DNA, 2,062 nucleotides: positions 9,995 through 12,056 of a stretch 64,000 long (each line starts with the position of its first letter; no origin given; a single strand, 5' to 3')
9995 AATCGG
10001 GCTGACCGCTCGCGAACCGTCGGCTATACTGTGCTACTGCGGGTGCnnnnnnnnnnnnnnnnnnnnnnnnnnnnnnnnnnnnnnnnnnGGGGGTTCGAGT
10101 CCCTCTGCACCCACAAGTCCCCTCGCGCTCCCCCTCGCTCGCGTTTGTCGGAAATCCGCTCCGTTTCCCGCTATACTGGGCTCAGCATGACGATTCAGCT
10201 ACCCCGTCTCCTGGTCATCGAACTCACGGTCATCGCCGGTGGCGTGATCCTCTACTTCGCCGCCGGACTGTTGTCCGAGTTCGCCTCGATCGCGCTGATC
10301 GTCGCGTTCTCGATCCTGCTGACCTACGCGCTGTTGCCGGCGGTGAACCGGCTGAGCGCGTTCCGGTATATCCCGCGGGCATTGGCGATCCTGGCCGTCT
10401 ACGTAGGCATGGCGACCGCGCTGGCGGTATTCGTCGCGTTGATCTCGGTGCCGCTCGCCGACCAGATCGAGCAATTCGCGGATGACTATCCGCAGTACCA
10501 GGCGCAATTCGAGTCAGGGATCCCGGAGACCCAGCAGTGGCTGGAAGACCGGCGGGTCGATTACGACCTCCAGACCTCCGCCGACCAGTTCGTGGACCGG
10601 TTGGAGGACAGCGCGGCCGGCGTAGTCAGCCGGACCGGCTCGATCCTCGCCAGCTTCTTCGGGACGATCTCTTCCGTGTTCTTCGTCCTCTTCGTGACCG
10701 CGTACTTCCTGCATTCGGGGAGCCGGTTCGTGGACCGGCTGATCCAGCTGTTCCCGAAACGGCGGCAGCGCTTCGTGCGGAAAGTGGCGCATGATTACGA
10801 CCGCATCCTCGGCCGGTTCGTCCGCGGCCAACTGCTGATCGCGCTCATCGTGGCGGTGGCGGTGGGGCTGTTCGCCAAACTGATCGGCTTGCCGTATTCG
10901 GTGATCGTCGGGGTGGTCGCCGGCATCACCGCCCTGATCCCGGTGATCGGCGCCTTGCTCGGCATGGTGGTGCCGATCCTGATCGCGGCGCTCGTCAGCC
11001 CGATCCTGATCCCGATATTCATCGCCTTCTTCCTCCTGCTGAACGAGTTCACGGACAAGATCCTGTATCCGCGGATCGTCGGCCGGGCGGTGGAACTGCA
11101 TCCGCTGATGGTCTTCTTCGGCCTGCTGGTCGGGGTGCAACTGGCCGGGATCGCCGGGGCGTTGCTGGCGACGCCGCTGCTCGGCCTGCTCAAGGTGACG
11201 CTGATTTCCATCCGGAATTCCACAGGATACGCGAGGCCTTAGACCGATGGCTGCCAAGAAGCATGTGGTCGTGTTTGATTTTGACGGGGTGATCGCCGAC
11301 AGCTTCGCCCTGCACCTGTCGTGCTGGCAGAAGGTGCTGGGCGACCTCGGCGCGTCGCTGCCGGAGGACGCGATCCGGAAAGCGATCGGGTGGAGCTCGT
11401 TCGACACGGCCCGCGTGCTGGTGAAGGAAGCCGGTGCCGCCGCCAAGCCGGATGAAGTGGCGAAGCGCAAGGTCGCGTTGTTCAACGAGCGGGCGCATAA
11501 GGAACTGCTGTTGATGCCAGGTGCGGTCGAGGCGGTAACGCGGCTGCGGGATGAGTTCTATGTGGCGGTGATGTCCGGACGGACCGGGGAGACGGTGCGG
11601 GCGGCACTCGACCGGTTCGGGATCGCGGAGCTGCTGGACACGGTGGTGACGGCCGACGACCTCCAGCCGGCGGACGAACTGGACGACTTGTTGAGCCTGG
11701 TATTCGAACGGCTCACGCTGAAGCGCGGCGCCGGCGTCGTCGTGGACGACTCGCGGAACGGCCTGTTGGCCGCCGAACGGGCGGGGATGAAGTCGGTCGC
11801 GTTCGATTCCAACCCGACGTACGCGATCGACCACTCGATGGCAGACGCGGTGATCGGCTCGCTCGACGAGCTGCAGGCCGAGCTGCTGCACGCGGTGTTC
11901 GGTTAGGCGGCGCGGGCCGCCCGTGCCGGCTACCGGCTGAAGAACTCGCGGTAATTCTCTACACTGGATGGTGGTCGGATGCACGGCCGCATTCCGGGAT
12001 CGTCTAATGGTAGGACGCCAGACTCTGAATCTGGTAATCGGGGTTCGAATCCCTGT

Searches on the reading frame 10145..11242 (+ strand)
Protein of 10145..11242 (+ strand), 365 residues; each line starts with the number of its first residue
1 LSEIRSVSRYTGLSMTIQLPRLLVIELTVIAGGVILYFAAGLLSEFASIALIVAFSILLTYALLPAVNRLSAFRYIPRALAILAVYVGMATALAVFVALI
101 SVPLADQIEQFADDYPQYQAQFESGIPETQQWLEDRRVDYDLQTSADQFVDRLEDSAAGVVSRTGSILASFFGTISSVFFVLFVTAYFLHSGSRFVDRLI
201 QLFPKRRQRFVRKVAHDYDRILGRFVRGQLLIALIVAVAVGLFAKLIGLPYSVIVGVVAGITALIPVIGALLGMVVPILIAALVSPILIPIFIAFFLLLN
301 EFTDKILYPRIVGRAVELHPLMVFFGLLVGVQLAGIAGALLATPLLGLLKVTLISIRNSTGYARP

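Call 4: search_protein_families(library=pfam, proteins=[window:10145-11242:+], max_evalue=0.01)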
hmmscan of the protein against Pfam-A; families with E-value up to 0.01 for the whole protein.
window:10145-11242:+ (365 aa): 1 family
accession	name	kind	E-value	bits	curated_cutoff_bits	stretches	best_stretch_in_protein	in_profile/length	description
PF01594.21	AI-2E_transport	-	6.3e-60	203.5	34.3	1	34-354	6-324/327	AI-2E family transporter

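Call 5: search_protein_families(library=padloc, proteins=[window:10145-11242:+], max_evalue=0.01)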
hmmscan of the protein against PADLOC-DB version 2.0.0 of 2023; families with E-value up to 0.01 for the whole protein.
window:10145-11242:+ (365 aa): 0 families

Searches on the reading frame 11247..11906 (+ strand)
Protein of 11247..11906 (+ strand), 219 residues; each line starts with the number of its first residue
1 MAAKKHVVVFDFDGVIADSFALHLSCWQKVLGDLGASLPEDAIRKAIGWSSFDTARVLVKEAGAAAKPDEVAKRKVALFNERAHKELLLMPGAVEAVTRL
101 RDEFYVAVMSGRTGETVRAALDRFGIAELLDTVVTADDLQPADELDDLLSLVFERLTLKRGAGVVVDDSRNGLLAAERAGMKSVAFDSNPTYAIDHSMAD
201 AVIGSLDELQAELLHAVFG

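Call 4: search_protein_families(library=pfam, proteins=[window:11247-11906:+], max_evalue=0.01)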
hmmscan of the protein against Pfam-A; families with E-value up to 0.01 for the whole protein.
window:11247-11906:+ (219 aa): 3 families
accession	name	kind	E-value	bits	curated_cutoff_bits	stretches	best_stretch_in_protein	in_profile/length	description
PF13419.12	HAD_2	-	5.1e-24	85.8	23.8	1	8-185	1-177/178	Haloacid dehalogenase-like hydrolase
PF00702.32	Hydrolase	-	4.9e-17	63.4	26.4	1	7-180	3-191/191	haloacid dehalogenase-like hydrolase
PF12710.13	HAD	-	6.6e-08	33.6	27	1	8-137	1-135/189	haloacid dehalogenase-like hydrolase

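Call 5: search_protein_families(library=padloc, proteins=[window:11247-11906:+], max_evalue=0.01)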
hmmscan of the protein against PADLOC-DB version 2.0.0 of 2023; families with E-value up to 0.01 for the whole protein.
window:11247-11906:+ (219 aa): 0 families
